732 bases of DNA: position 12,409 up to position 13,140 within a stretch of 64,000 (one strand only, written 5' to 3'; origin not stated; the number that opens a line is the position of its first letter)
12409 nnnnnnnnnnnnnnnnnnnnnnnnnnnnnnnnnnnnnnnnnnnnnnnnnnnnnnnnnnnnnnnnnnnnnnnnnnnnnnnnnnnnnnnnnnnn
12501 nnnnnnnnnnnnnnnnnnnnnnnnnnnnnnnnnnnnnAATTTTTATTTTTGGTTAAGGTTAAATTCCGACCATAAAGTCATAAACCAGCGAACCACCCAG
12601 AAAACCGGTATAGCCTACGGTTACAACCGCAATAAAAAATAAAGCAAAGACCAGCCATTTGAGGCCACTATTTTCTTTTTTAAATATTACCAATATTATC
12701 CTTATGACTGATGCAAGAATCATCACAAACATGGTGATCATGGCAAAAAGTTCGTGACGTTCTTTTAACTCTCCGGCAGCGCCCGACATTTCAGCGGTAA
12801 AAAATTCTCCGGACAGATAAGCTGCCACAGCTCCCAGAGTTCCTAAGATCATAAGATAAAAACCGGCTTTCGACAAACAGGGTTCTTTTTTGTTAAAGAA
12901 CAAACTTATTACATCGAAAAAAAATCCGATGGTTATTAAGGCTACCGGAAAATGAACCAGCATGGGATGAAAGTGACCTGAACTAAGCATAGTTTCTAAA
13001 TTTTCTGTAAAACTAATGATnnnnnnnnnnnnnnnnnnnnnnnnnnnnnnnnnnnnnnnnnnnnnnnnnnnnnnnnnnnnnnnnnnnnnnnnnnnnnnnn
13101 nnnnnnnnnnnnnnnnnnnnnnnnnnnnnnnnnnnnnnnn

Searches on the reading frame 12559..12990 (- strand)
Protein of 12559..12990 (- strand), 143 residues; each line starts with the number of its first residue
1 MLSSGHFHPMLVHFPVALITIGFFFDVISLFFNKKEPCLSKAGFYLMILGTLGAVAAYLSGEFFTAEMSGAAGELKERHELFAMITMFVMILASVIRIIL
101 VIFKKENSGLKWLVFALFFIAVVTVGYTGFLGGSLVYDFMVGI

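Call 66: search_protein_families(library=pfam, proteins=[window:12559-12990:-], max_evalue=0.0001)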
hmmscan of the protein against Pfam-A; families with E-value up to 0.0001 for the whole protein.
window:12559-12990:- (143 aa): 1 family
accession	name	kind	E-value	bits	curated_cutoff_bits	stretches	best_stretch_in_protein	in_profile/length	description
PF09990.14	DUF2231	-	6.7e-20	72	26.4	1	7-142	4-136/139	Predicted membrane protein (DUF2231)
